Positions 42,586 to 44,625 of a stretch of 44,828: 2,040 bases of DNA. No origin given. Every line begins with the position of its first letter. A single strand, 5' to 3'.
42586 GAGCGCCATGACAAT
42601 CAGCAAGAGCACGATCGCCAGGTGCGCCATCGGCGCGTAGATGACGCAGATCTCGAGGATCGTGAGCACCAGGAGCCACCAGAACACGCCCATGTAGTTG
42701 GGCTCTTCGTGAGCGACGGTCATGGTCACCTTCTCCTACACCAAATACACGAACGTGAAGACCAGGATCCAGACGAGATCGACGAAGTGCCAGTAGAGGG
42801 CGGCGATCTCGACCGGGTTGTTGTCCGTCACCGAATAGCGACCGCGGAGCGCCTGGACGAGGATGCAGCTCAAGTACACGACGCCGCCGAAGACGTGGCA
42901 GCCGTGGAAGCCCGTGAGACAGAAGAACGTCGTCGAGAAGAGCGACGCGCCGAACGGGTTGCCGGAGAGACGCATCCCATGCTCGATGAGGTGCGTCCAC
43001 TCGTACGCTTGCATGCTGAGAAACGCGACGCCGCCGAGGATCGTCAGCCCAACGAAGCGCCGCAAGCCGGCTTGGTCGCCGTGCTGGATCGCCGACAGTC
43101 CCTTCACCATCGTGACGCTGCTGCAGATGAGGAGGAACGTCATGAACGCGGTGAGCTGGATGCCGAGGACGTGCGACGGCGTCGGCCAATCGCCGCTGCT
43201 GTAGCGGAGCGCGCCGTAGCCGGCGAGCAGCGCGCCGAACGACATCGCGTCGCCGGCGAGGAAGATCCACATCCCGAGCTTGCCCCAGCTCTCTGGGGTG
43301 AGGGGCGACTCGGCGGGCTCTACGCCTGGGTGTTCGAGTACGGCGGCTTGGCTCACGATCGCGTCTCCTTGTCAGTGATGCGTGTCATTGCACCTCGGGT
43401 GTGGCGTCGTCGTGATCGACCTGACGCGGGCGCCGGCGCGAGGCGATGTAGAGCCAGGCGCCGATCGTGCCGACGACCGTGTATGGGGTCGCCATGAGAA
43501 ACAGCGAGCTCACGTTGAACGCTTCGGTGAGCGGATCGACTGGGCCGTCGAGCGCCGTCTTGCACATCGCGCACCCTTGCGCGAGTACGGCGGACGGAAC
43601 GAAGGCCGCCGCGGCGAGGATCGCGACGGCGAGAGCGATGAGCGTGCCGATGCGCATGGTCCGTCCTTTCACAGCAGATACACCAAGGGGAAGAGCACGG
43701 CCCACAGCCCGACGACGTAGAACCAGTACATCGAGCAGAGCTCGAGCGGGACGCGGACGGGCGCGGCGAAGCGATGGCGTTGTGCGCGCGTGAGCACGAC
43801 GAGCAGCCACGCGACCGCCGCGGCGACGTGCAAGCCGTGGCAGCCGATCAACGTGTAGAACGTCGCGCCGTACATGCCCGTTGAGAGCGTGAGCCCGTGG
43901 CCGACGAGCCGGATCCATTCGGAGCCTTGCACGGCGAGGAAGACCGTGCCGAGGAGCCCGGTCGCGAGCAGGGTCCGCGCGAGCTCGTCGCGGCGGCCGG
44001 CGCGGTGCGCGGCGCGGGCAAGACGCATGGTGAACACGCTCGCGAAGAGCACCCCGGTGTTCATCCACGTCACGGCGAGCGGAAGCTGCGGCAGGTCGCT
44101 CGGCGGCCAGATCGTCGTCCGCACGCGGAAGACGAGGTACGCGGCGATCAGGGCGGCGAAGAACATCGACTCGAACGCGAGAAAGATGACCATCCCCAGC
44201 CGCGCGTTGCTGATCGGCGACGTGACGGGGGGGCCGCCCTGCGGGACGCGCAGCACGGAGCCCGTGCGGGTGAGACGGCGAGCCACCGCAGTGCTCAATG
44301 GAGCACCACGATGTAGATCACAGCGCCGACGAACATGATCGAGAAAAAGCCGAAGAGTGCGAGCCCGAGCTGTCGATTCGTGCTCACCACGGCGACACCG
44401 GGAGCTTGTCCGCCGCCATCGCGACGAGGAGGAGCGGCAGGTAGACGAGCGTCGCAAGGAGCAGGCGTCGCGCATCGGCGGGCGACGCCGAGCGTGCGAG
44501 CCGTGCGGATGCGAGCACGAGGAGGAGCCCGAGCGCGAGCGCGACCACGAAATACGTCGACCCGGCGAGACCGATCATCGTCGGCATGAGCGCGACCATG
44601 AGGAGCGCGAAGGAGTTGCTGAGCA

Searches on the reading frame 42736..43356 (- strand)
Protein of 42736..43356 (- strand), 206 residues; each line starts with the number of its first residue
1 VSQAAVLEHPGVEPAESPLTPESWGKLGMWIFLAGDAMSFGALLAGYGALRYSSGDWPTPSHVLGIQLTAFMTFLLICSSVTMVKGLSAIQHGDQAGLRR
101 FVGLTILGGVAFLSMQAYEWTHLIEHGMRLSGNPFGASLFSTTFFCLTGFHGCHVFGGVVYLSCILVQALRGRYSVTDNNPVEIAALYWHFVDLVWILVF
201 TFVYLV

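Call 23: search_protein_families(library=pfam, proteins=[window:42736-43356:-], max_evalue=0.01)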
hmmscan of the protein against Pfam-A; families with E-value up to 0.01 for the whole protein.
window:42736-43356:- (206 aa): 1 family
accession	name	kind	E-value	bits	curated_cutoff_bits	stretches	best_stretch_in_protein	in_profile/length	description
PF00510.24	COX3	-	8.7e-16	59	23.8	1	63-205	121-255/258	Cytochrome c oxidase subunit III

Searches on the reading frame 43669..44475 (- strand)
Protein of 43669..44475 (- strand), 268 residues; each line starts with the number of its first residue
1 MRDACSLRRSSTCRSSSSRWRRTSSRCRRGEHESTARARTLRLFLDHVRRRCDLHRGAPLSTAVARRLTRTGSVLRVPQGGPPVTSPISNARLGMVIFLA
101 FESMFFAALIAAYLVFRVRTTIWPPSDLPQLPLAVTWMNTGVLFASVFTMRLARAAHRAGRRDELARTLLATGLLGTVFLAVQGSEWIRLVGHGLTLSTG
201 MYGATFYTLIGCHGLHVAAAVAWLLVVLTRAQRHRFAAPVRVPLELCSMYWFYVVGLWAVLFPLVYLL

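Call 23: search_protein_families(library=pfam, proteins=[window:43669-44475:-], max_evalue=0.01)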
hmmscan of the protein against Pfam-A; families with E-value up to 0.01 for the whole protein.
window:43669-44475:- (268 aa): 1 family
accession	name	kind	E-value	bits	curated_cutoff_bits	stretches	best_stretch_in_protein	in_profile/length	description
PF00510.24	COX3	-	1.8e-22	80.9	23.8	1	91-267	76-255/258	Cytochrome c oxidase subunit III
